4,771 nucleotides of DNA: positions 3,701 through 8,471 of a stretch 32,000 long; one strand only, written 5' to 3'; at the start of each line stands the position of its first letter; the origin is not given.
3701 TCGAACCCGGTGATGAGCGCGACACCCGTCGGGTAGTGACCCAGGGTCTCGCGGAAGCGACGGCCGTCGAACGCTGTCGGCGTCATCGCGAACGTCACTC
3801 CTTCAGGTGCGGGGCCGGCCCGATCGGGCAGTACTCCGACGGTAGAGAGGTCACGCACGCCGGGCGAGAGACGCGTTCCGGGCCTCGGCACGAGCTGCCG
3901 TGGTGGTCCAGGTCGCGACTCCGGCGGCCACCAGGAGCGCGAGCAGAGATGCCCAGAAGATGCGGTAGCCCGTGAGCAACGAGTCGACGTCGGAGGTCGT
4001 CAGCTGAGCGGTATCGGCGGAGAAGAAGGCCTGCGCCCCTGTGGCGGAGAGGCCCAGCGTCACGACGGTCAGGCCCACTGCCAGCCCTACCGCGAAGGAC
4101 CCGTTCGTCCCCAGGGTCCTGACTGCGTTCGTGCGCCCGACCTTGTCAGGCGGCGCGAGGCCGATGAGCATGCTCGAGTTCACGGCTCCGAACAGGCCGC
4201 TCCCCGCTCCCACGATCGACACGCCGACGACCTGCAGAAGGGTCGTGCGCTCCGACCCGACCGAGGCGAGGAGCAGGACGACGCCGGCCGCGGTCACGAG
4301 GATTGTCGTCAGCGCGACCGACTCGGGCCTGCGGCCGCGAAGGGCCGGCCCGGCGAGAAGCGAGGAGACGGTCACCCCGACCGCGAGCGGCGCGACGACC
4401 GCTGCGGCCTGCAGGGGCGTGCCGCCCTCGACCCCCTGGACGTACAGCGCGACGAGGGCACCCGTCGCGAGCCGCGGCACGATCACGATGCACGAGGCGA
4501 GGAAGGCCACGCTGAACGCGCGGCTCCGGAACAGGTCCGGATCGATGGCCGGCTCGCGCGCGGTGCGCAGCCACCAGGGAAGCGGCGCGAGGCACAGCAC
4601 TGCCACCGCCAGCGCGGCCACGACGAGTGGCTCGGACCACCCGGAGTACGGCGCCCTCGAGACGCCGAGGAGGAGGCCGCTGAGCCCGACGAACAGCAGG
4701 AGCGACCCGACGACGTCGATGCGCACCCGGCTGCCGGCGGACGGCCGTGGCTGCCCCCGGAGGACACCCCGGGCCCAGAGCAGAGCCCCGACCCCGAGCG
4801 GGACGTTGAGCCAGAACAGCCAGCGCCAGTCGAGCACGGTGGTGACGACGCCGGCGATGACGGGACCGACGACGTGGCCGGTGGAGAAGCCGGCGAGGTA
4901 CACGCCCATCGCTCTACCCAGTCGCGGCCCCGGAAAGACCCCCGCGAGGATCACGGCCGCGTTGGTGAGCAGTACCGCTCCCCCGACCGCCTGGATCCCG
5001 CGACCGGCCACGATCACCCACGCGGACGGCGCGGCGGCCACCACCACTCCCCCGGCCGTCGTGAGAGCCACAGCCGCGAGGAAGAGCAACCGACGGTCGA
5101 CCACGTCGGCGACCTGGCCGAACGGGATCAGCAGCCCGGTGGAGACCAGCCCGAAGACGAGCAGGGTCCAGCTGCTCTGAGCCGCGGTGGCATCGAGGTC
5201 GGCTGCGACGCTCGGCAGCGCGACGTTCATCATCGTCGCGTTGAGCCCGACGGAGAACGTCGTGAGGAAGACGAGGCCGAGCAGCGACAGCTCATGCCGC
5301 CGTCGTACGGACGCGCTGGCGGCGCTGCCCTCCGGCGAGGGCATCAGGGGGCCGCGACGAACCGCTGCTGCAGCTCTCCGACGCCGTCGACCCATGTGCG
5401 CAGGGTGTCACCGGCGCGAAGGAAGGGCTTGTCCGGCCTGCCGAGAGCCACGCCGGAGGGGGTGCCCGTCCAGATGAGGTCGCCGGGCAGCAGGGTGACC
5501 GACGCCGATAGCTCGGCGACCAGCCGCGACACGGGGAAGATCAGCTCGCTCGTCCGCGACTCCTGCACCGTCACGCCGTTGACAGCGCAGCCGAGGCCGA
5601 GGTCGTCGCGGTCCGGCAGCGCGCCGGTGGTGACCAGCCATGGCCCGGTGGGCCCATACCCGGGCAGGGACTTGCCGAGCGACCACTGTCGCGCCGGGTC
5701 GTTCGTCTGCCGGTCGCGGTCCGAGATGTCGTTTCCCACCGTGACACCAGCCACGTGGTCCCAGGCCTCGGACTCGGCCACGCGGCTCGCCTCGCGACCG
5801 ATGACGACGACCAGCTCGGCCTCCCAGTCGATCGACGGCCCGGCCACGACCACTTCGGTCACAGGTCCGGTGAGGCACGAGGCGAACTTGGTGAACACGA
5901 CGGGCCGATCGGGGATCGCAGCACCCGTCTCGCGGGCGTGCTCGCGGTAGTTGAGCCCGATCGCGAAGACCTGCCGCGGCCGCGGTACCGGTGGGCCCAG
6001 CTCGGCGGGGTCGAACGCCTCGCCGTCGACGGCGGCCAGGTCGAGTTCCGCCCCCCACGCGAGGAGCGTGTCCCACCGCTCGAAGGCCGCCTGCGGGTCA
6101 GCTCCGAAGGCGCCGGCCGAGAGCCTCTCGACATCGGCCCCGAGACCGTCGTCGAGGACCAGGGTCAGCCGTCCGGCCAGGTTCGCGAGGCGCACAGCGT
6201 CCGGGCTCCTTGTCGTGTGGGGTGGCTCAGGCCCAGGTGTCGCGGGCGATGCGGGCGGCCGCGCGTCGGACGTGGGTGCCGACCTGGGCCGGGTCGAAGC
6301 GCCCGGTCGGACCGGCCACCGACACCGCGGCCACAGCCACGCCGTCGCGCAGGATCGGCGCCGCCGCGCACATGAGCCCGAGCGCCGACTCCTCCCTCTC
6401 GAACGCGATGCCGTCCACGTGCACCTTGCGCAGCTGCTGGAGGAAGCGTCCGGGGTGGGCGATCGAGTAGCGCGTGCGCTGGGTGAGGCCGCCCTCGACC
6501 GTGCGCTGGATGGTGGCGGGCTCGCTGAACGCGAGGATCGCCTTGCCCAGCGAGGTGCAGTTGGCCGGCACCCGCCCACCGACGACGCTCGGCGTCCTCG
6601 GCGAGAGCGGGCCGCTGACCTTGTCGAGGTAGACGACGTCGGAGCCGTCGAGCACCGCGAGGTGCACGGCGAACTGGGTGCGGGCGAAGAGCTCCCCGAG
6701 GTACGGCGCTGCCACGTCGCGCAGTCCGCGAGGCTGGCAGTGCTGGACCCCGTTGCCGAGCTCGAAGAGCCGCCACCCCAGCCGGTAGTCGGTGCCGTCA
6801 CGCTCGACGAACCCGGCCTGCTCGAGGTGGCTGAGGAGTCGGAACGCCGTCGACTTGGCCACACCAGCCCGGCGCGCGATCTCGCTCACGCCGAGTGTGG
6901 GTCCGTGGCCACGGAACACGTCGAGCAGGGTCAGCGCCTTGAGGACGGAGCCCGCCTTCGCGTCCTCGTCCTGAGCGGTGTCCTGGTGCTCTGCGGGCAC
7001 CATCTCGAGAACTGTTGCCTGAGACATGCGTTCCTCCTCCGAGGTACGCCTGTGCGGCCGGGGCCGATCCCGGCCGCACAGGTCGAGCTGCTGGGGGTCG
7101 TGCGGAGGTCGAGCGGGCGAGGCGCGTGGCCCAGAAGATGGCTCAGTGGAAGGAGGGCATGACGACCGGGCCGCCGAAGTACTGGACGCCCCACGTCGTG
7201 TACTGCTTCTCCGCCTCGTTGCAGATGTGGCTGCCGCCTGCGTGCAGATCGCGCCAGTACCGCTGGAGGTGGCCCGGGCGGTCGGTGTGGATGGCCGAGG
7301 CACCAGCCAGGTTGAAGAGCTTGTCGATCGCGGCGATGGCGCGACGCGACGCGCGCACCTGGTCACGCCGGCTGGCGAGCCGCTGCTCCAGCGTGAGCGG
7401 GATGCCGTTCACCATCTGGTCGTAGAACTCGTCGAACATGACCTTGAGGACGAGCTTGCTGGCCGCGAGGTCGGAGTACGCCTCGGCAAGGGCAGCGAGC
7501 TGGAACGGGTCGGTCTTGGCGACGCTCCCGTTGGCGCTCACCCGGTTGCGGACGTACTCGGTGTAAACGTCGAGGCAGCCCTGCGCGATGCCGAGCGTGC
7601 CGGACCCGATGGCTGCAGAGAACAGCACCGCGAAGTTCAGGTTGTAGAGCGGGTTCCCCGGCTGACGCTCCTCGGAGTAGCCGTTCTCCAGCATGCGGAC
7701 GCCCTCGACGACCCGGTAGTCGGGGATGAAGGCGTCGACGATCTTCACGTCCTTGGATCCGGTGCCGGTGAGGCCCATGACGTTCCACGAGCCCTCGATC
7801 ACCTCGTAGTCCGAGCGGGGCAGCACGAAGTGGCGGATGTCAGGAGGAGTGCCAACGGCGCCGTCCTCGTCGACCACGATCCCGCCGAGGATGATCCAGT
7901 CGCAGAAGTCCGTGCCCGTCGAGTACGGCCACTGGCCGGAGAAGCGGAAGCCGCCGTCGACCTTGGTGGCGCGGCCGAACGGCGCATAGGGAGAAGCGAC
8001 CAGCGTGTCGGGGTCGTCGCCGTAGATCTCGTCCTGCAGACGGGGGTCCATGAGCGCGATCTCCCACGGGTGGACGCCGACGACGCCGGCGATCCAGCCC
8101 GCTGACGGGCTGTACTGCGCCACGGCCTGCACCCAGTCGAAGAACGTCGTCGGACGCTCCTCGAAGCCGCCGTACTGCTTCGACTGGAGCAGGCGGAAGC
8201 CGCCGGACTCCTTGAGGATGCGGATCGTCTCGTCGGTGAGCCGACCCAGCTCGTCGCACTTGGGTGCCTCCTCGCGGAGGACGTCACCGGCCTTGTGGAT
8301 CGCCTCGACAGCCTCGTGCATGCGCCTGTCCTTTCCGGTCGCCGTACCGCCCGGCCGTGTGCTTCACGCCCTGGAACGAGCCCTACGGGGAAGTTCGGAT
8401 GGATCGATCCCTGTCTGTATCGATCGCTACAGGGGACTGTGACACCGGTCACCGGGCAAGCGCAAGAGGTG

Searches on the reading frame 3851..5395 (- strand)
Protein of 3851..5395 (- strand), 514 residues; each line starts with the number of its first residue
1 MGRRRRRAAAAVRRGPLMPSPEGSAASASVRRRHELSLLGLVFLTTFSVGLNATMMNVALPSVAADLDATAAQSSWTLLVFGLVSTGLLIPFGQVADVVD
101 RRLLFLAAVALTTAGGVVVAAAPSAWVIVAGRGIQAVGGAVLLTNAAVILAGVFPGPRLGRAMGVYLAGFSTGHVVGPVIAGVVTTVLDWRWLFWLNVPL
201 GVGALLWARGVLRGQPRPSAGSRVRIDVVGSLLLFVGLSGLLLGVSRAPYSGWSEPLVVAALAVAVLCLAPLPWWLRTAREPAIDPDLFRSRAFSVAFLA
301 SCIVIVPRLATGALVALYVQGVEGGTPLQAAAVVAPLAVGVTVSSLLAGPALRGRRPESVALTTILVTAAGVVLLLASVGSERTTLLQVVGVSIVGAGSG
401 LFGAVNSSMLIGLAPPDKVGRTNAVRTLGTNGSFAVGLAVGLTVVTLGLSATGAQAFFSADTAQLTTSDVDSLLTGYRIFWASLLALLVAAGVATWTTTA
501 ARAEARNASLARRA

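Call 9: search_protein_families(library=pfam, proteins=[window:3851-5395:-], max_evalue=0.001)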
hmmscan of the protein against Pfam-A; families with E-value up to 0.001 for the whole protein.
window:3851-5395:- (514 aa): 1 family
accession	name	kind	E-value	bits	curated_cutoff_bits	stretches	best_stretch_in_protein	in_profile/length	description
PF07690.21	MFS_1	-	1.5e-37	129.8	33.4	2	42-437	1-346/347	Major Facilitator Superfamily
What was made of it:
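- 3851..5395 (-): MFS transporter immediately upstream of the fusion gene (the true start is probably near 5341). Pfam MFS_1 (call 9).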

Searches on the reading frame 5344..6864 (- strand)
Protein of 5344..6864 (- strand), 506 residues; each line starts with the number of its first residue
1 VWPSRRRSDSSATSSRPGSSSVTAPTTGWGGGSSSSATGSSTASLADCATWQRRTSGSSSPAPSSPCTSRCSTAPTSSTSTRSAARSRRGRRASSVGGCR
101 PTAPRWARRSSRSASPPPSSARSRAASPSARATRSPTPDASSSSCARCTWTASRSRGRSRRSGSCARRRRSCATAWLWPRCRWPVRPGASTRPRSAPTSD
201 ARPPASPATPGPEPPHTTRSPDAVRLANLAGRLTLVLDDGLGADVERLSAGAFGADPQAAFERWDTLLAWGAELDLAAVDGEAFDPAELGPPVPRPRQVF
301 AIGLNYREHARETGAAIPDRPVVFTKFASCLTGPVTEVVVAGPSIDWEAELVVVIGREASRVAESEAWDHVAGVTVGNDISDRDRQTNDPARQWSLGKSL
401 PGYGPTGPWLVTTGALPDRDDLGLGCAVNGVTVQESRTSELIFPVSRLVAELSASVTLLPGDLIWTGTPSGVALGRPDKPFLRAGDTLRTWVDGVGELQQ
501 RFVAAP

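Call 9: search_protein_families(library=pfam, proteins=[window:5344-6864:-], max_evalue=0.001)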
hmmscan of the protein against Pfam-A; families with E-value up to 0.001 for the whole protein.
window:5344-6864:- (506 aa): 1 family
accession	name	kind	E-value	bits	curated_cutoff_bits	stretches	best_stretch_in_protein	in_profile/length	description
PF01557.24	FAA_hydrolase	-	3.2e-64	217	23.9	1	299-502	2-213/214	Fumarylacetoacetate (FAA) hydrolase C-terminal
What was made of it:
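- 5344..6195 (-): FAA-hydrolase-family enzyme (283 aa). Pfam FAA_hydrolase E 3e-64 (call 9).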

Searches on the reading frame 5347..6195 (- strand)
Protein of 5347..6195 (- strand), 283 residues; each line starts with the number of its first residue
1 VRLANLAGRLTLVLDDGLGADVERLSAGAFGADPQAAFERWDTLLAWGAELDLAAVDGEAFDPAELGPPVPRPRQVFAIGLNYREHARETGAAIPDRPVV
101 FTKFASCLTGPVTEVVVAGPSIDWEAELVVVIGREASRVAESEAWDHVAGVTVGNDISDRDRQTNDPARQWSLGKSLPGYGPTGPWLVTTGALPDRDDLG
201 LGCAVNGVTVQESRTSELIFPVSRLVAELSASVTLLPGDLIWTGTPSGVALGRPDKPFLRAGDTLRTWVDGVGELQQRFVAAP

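Call 48: search_protein_families(library=ncbifam, proteins=[window:5347-6195:-], max_evalue=1e-10)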
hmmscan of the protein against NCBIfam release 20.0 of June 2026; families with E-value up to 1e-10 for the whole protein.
window:5347-6195:- (283 aa): 6 families
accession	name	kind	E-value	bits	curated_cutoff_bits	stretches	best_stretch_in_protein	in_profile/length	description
NF053535.1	DhyDRhmHlse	equivalog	4.9e-59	200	500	1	64-281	61-280/284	2,4-didehydro-3-deoxy-L-rhamnonate hydrolase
TIGR02303.1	HpaG-C-term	equivalog_domain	4.5e-40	137.7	276.4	1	69-279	39-242/245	4-hydroxyphenylacetate degradation bifunctional isomerase/decarboxylase, C-terminal subunit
NF011750.0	PRK15203.1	equivalog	3.3e-36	125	811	1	75-281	224-424/429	4-hydroxyphenylacetate degradation bifunctional isomerase/decarboxylase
NF009399.0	PRK12764.1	equivalog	5.2e-34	118.1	444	1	72-254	20-201/501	fumarylacetoacetate hydrolase family protein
TIGR02305.1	HpaG-N-term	equivalog_domain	2.2e-22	79.6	228.65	1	76-277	3-203/205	4-hydroxyphenylacetate degradation bifunctional isomerase/decarboxylase, N-terminal subunit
NF007967.0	PRK10691.1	equivalog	4.9e-22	78.4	201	1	75-266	18-206/219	fumarylacetoacetate hydrolase family protein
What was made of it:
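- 5344..6195 (-): NCBIfam matches are all below cutoff (call 48).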

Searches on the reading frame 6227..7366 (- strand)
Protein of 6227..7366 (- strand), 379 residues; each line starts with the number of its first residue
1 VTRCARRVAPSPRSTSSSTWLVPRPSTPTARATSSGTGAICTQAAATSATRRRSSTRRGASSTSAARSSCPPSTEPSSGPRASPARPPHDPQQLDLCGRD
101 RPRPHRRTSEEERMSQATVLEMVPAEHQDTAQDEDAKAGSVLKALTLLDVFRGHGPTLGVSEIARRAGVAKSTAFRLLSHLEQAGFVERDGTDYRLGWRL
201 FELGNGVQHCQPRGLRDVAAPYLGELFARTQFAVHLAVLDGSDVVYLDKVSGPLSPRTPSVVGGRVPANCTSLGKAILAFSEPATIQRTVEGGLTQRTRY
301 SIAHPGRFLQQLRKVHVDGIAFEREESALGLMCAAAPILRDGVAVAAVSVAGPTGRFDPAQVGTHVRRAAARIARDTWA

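Call 9: search_protein_families(library=pfam, proteins=[window:6227-7366:-], max_evalue=0.001)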
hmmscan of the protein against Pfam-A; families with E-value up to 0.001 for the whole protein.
window:6227-7366:- (379 aa): 6 families
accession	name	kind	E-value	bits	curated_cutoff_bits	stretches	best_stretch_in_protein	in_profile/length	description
PF01614.24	IclR_C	-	3.3e-34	118.4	24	1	213-373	7-172/174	Bacterial transcriptional regulator IclR C-terminal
PF09339.16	HTH_IclR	-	5.4e-18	64.9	22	1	140-191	1-52/52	IclR helix-turn-helix domain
PF01047.28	MarR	-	4.3e-07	30.2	24.6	1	156-189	17-49/59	MarR family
PF12802.13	MarR_2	-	8.1e-07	29.6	27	1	147-193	10-58/61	MarR family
PF25213.1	HVO_A0261_N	-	6.9e-05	23.1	35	1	161-196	28-63/86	HVO_A0261 N-terminal domain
PF01978.25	TrmB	-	0.00018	21.7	25.6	1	158-191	23-56/68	Sugar-specific transcriptional regulator TrmB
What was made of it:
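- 6227..7027 (-): Complete IclR regulator no. 2 (HTH_IclR + IclR_C), inside the same co-directional gene string. Pfam (call 9).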

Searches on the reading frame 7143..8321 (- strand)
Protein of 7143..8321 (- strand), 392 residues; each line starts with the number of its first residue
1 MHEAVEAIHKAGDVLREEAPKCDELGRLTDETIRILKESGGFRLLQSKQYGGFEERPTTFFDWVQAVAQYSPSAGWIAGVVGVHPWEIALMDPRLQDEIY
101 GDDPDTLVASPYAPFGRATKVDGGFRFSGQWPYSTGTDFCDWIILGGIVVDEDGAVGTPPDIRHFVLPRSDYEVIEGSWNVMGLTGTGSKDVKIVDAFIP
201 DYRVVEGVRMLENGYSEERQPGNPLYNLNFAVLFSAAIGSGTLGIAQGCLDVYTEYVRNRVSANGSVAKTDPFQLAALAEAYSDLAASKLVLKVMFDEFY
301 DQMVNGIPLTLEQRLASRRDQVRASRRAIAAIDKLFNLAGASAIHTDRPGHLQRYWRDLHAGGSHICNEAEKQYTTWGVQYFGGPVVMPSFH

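Call 9: search_protein_families(library=pfam, proteins=[window:7143-8321:-], max_evalue=0.001)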
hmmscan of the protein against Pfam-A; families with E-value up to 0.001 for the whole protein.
window:7143-8321:- (392 aa): 2 families
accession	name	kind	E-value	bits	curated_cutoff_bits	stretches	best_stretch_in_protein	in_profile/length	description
PF08028.16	Acyl-CoA_dh_2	-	7.2e-28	98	22.7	1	238-367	3-131/134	Acyl-CoA dehydrogenase, C-terminal domain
PF00441.29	Acyl-CoA_dh_1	-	7.5e-05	23.4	22.4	1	237-359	17-128/150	Acyl-CoA dehydrogenase, C-terminal domain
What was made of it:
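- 7143..8321 (-): HsaA-like group D flavin-dependent oxygenase, the presumed acceptor of reduced flavin. Pfam Acyl-CoA_dh_2 (call 9).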

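Call 48: search_protein_families(library=ncbifam, proteins=[window:7143-8321:-], max_evalue=1e-10)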
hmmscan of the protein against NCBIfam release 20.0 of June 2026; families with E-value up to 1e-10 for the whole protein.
window:7143-8321:- (392 aa): 3 families
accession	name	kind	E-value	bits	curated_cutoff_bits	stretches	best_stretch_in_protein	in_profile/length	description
NF045629.1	monooxsub_HsaA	equivalog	3.6e-112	374.9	450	1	7-386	3-378/383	3-hydroxy-9,10-secoandrosta-1,3,5(10)-triene-9,17-dione monooxygenase oxygenase subunit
NF045920.1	HphnlacHdxOX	equivalog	2.1e-59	201.4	650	1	8-366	5-359/384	p-hydroxyphenylacetate 3-hydroxylase oxygenase component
TIGR04022.1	sulfur_SfnB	equivalog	4.6e-18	65.3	430.9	1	120-359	137-359/391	SfnB family sulfur acquisition oxidoreductase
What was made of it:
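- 7143..8321 (-): NCBIfam HsaA 374.9 bits (cutoff 450); second best is the A. baumannii C2 type at 201 bits (call 48).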
